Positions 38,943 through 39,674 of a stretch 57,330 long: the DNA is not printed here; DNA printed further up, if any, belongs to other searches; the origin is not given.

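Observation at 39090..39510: Circularly permuted M23 (LytM) metallopeptidase domain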

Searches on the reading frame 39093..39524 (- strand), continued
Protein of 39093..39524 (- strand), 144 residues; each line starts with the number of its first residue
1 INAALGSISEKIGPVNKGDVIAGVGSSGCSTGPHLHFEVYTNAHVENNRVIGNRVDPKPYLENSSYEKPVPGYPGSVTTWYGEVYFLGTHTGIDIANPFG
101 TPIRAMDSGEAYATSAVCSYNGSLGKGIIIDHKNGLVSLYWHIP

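Call 44: find_homologous_proteins(query=P0237, max_evalue=1e-10)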
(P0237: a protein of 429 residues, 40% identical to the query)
Query P0237 (429 aa): 237 proteins with E <= 1e-10 among 8000 candidates; the best 120 are listed.
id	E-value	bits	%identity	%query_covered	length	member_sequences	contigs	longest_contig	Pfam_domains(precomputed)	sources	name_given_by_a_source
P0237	2.1e-279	944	100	100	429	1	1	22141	PF01551.30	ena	-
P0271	1.1e-168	580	66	92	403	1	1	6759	PF01551.30,PF08614.17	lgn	-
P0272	6.2e-162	557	65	90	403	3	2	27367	PF01551.30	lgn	-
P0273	3.0e-157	542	61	95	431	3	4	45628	PF01551.30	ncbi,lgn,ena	-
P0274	1.9e-152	526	59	97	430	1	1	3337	PF11932.14,PF01551.30,PF05615.19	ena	-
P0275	1.1e-151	524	60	94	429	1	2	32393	PF01551.30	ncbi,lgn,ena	-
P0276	1.5e-148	513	63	92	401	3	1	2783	PF01551.30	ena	-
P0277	6.9e-148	511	62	88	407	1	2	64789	PF01551.30,PF24568.2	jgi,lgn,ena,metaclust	jgi:septal ring factor EnvC (AmiA/AmiB activator)|metaclust:\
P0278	7.8e-143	495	59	91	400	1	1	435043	PF01551.30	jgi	jgi:murein DD-endopeptidase MepM/ murein hydrolase activator NlpD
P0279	4.8e-140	485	59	85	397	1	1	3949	PF27870.1,PF01551.30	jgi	jgi:septal ring factor EnvC (AmiA/AmiB activator)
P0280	4.9e-137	475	56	90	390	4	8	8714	PF01551.30,PF24568.2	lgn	-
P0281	2.2e-136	473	55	95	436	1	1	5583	PF01551.30,PF24568.2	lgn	-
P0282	2.6e-136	473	58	84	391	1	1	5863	PF01551.30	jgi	jgi:septal ring factor EnvC (AmiA/AmiB activator)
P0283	3.9e-133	463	56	89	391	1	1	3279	PF01551.30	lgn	-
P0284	5.8e-133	462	56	89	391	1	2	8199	PF01551.30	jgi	jgi:septal ring factor EnvC (AmiA/AmiB activator)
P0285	2.1e-132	460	53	98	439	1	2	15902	PF01551.30,PF24568.2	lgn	-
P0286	2.2e-128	447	59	80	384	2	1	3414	PF01551.30,PF24568.2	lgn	-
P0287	4.6e-127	443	53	94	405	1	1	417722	PF01551.30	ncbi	-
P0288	2.4e-125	437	55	86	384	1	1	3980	PF01551.30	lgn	-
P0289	4.9e-125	436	52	92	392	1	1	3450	PF01551.30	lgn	-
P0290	5.6e-125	436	53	92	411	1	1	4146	PF01551.30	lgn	-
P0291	1.3e-124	435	56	86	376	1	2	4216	PF01551.30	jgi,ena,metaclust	metaclust:\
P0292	2.5e-124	434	57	81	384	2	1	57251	PF01551.30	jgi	-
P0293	3.7e-123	430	55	85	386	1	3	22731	PF01551.30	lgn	-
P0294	6.4e-123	429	57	76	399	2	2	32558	PF01551.30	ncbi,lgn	-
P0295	7.4e-123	429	54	84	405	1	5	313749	PF01551.30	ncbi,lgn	-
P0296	2.6e-121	424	54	86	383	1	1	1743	PF01551.30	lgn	-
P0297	3.6e-121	423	56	79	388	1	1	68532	PF01551.30,PF24568.2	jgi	-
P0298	7.3e-121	422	52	90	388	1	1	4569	PF01551.30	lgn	-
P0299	1.2e-120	422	54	86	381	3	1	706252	PF01551.30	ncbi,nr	ncbi:MAG: peptidoglycan DD-metalloendopeptidase family protein [Candidatus Saccharibacteria bacteriu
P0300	1.3e-118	415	56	77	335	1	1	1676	PF01551.30,PF24568.2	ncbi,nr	ncbi:MAG: hypothetical protein Q7T74_03300, partial [Candidatus Saccharibacteria bacterium]|nr:hypot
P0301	6.1e-118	413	54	80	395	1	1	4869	PF01551.30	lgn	-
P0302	6.8e-118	412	57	80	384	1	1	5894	PF01551.30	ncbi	-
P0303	1.4e-115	405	51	92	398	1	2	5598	PF01551.30,PF24568.2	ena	-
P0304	5.1e-113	396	53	84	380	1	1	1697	PF01551.30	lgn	-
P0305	1.0e-112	395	52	86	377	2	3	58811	PF01551.30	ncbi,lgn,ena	-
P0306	1.2e-112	395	51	86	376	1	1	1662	PF01551.30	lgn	-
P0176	5.5e-111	390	63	62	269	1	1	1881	PF01516.23,PF01551.30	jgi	jgi:septal ring factor EnvC (AmiA/AmiB activator)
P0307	1.7e-110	388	50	80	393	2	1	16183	PF01551.30,PF08614.17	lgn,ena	-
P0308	5.6e-110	386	49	86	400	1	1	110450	PF01551.30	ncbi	-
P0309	1.9e-109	385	53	80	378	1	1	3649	PF01551.30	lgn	-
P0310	2.5e-109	384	53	80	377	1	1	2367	PF01551.30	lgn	-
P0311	5.6e-109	383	52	80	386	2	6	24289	PF01551.30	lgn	-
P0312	4.0e-108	380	49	87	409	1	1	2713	PF01551.30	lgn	-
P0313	6.7e-108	380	50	81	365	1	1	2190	PF01551.30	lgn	-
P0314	1.8e-107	378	52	80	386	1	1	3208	PF01551.30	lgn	-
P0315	1.1e-106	376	51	83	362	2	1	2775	PF01551.30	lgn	-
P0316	9.3e-106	373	47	87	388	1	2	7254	PF01551.30,PF08614.17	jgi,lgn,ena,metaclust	metaclust:\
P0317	1.4e-105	372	48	90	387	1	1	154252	PF01551.30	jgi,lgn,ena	-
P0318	7.1e-105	370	52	79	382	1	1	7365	PF01551.30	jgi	jgi:septal ring factor EnvC (AmiA/AmiB activator)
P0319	4.2e-104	367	46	86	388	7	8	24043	PF01551.30,PF08614.17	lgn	-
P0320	4.3e-104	367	47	89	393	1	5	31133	PF01551.30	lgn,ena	-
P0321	3.9e-103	364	48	80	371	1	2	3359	PF01551.30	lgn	-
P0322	7.7e-103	363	47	88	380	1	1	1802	PF01551.30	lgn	-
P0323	8.6e-103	363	47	90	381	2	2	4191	PF01551.30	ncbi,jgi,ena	ncbi:MAG TPA: hypothetical protein VF996_03600 [Candidatus Saccharimonadales bacterium]|jgi:septal r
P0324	2.8e-102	361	46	87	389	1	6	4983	PF01551.30,PF08614.17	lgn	-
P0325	3.0e-102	361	48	82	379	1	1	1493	PF01551.30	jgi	jgi:septal ring factor EnvC (AmiA/AmiB activator)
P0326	8.5e-102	359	46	87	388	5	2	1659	PF01551.30,PF08614.17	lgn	-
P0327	1.1e-101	359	48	91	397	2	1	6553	PF01551.30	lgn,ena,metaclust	metaclust:\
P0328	3.1e-101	358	44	85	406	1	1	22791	PF01551.30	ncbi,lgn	-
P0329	4.5e-101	357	46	81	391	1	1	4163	PF01551.30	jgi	jgi:septal ring factor EnvC (AmiA/AmiB activator)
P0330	4.7e-101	357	46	86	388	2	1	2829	PF01551.30,PF08614.17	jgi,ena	-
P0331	5.7e-100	353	44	86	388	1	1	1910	PF01551.30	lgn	-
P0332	1.4e-99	352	45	84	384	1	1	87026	PF01551.30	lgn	-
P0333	1.8e-99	352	45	87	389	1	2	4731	PF01551.30,PF08614.17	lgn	-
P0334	4.0e-99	351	48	91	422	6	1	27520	PF01551.30,PF24568.2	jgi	-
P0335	4.0e-99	351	51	88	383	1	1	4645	PF01551.30,PF03961.20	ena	-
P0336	4.3e-98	347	49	93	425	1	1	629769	PF01551.30,PF08614.17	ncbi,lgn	-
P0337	2.0e-97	345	49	93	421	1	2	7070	PF01551.30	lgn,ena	-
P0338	3.0e-97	344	44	86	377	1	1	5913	PF01551.30,PF07926.18,PF04108.18,PF24568.2,PF03961.20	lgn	-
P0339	3.3e-97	344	47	80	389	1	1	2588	PF01551.30,PF08614.17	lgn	-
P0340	1.7e-96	342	47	80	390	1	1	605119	PF01551.30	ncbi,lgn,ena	-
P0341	2.1e-95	338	45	85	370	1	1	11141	PF11932.14,PF01551.30,PF14362.12,PF27605.1,PF04108.18,PF26095.1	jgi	jgi:peptidoglycan hydrolase CwlO-like protein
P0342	1.5e-94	336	44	83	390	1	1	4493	PF01551.30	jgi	jgi:septal ring factor EnvC (AmiA/AmiB activator)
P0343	1.5e-93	332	41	90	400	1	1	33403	PF01551.30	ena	-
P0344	2.4e-93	332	47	95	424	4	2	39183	PF01551.30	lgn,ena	-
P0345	2.7e-93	332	45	80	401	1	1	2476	PF01551.30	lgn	-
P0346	2.8e-93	331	43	85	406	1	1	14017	PF01551.30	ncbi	-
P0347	3.0e-93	331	47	78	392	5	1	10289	PF01551.30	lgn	-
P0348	7.8e-93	330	49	79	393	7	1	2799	PF01551.30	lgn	-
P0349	9.3e-93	330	50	86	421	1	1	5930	PF01551.30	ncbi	-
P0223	6.6e-92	327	44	89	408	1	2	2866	PF01551.30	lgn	-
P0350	8.8e-92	327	45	80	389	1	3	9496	PF01551.30,PF08614.17,PF14915.13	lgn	-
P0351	6.1e-91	324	42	88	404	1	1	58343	PF01551.30,PF08614.17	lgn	-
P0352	1.5e-89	319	42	86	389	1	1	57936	PF01551.30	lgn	-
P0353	2.3e-89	319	46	74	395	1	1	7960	PF01551.30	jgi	-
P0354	2.3e-89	319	46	74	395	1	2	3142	PF01551.30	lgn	-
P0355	2.8e-89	318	47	86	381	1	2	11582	PF01551.30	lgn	-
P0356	3.6e-89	318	42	86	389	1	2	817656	PF01551.30,PF08614.17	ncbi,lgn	-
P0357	4.8e-89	317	41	84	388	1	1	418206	PF01551.30,PF08614.17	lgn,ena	-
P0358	1.3e-88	316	41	86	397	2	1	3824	PF01551.30,PF08614.17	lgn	-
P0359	3.5e-88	315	47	77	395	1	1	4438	PF01551.30,PF08614.17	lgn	-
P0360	1.3e-87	313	42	88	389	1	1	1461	PF01551.30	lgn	-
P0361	1.4e-87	313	43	90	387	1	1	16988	PF01551.30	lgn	-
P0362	3.2e-87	311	45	74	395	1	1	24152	PF01551.30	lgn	-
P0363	3.4e-87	311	45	74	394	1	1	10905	PF01551.30,PF08614.17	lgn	-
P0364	7.0e-87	310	41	87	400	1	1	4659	PF01551.30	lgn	-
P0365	1.6e-86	309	42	87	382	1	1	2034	PF01551.30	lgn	-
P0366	2.4e-86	309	40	86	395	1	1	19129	PF01551.30,PF08614.17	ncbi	-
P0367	3.0e-86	308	41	90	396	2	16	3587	PF01551.30,PF08614.17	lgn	-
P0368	3.1e-86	308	44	84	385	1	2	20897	PF01551.30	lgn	-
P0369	4.6e-86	308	45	74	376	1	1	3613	PF01551.30,PF08614.17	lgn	-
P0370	4.7e-86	308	42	86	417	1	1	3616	PF01551.30,PF07888.17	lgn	-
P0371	1.2e-85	306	40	83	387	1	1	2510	PF01551.30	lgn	-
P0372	2.6e-85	305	41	87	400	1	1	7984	PF01551.30,PF08614.17,PF07888.17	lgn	-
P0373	3.1e-85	305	43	86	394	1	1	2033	PF01551.30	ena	-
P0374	3.1e-85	305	42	81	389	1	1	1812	PF01551.30,PF07888.17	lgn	-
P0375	5.7e-85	304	41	91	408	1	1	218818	PF01551.30,PF08614.17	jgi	jgi:septal ring factor EnvC (AmiA/AmiB activator)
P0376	7.5e-85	304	41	86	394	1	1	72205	PF01551.30,PF08614.17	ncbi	-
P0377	8.0e-85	304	44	77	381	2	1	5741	PF01551.30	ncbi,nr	ncbi:peptidoglycan DD-metalloendopeptidase family protein [Pedobacter sp.]|nr:peptidoglycan DD-metal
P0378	1.3e-84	303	41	89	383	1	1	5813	PF01551.30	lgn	-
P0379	2.9e-84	302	40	90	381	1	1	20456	PF01551.30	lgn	-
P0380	3.6e-84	301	41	84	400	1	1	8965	PF01551.30,PF08614.17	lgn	-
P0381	5.1e-84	301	41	85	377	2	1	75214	PF01551.30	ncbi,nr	ncbi:MAG: hypothetical protein U5L95_00525 [Candidatus Saccharibacteria bacterium]|nr:hypothetical p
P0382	5.6e-84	301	43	82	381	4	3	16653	PF01551.30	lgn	-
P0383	7.4e-84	300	43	83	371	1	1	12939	PF01551.30,PF08614.17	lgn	-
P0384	7.6e-84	300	41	89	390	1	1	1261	PF01551.30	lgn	-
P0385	8.1e-84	300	44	78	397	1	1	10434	PF01551.30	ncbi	-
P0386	8.8e-84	300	42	83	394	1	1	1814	PF01551.30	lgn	-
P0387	2.0e-83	299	43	77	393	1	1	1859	PF01551.30,PF24161.2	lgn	-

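Call 54: find_encoding_contigs(protein=P0270, flank=5000, max_places=2)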
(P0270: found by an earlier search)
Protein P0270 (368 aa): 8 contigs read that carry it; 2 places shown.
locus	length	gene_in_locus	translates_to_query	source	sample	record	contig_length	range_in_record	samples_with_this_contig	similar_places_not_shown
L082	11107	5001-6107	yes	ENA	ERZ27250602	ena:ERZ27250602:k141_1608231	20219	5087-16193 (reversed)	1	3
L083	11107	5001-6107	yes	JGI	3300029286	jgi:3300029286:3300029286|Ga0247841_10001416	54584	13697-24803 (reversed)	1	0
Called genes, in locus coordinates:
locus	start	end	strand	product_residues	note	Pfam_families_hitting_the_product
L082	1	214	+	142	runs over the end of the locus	PF00293:NUDIX, PF14815:NUDIX_4 (faint)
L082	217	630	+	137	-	PF03479:PCC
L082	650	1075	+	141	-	PF00293:NUDIX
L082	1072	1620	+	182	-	PF13302:Acetyltransf_3, PF13420:Acetyltransf_4, PF00583:Acetyltransf_1, PF13673:Acetyltransf_10, PF13508:Acetyltransf_7, PF08445:FR47 (weak)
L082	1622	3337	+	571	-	PF14716:HHH_8, PF00633:HHH (faint), PF14520:HHH_5 (faint), PF14792:DNA_pol_B_palm (faint), PF14791:DNA_pol_B_thumb, PF02811:PHP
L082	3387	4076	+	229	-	PF00005:ABC_tran, PF13304:AAA_21 (faint)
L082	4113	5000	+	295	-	PF18075:FtsX_ECD, PF02687:FtsX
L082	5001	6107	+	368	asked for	PF01551:Peptidase_M23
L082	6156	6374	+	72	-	-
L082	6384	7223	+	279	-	PF03703:bPH_2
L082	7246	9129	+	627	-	PF00932:LTD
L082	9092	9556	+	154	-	PF02367:TsaE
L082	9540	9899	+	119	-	PF00814:TsaD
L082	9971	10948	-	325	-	PF02729:OTCace_N, PF00185:OTCace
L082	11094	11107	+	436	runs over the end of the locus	PF03816:LytR_cpsA_psr, PF13399:LytR_C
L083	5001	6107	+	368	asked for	PF01551:Peptidase_M23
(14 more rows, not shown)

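Call 55: find_encoding_contigs(protein=P0299, flank=5000, max_places=2)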
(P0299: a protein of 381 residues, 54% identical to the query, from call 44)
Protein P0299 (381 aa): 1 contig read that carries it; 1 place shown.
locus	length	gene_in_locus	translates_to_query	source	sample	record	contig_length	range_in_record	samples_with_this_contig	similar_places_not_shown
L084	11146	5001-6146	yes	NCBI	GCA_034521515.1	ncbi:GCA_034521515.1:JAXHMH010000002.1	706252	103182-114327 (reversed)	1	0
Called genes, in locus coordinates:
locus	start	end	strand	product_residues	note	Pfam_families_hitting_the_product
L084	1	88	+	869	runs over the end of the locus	PF07517:SecA_DEAD, PF01043:SecA_PP_bind, PF00271:Helicase_C (faint), PF21090:P-loop_SecA, PF07516:SecA_SW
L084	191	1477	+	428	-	PF00675:Peptidase_M16, PF05193:Peptidase_M16_C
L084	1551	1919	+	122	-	-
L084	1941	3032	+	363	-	PF03462:PCRF, PF00472:RF-1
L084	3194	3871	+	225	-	PF00005:ABC_tran, PF13304:AAA_21 (faint)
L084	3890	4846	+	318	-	PF18075:FtsX_ECD, PF02687:FtsX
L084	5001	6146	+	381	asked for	PF01551:Peptidase_M23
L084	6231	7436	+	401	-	PF00595:PDZ, PF13180:PDZ_2 (weak), PF17820:PDZ_6, PF03572:Peptidase_S41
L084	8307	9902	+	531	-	PF06418:CTP_synth_N, PF00117:GATase, PF07722:Peptidase_C26 (weak)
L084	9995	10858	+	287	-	PF00072:Response_reg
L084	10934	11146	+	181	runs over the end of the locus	-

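Call 57: list_cluster_members(proteins=[P0196, P0254, P0255, P0266, P0267, P0186, P0258, P0138, P0173, P0215])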
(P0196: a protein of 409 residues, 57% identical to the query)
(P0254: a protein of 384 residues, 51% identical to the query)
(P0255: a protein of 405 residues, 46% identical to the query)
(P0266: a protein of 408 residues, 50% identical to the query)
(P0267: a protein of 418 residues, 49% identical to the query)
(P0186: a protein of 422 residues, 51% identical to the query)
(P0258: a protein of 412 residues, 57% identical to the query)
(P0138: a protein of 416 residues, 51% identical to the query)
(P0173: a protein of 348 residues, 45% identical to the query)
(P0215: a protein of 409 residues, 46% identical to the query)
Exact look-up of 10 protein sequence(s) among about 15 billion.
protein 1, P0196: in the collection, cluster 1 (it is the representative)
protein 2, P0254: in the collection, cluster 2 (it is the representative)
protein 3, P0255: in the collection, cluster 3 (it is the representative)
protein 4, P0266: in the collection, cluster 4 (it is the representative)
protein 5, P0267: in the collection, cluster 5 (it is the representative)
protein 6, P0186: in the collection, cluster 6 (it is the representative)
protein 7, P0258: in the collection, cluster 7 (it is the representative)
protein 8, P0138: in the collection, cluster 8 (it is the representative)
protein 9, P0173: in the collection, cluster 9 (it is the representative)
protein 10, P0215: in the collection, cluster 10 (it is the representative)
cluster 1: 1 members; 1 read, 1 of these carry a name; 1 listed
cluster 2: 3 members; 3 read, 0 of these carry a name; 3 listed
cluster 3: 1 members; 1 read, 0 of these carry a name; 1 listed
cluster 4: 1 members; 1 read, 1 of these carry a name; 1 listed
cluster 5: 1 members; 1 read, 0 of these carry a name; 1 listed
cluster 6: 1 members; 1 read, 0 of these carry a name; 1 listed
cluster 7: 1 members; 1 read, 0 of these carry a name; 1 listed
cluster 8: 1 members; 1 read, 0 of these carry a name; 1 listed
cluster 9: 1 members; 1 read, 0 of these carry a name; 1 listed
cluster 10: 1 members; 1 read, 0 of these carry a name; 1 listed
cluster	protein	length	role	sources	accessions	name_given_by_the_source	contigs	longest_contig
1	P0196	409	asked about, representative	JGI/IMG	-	murein DD-endopeptidase MepM/ murein hydrolase activator NlpD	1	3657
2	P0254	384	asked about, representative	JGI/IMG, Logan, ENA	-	-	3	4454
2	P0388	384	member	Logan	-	-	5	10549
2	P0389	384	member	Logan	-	-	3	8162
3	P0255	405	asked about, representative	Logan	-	-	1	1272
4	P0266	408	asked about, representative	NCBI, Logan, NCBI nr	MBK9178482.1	MAG: peptidoglycan DD-metalloendopeptidase family protein [Acidimicrobiales bacterium] | peptidoglycan DD-metalloendopeptidase family protein [Acidimicrobiales bacterium]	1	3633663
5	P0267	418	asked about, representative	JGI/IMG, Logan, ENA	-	-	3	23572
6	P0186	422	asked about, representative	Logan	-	-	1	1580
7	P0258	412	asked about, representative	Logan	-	-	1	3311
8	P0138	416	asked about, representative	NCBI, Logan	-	-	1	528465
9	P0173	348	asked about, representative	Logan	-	-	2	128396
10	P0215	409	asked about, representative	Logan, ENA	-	-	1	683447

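Call 58: find_encoding_contigs(protein=P0196, flank=4000, max_places=2)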
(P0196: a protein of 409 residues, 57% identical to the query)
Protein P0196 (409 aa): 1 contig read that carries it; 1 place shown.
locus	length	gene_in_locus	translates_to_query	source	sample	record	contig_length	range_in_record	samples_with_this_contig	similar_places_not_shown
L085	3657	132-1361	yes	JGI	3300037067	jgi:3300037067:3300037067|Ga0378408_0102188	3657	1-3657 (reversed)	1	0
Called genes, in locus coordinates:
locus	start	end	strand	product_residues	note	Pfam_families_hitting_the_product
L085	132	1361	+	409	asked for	PF01551:Peptidase_M23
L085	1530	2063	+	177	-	PF03602:Cons_hypoth95, PF05175:MTS, PF13649:Methyltransf_25 (faint)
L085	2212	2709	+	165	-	PF21982:RecX_HTH1 (faint), PF02631:RecX_HTH2, PF21981:RecX_HTH3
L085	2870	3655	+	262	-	?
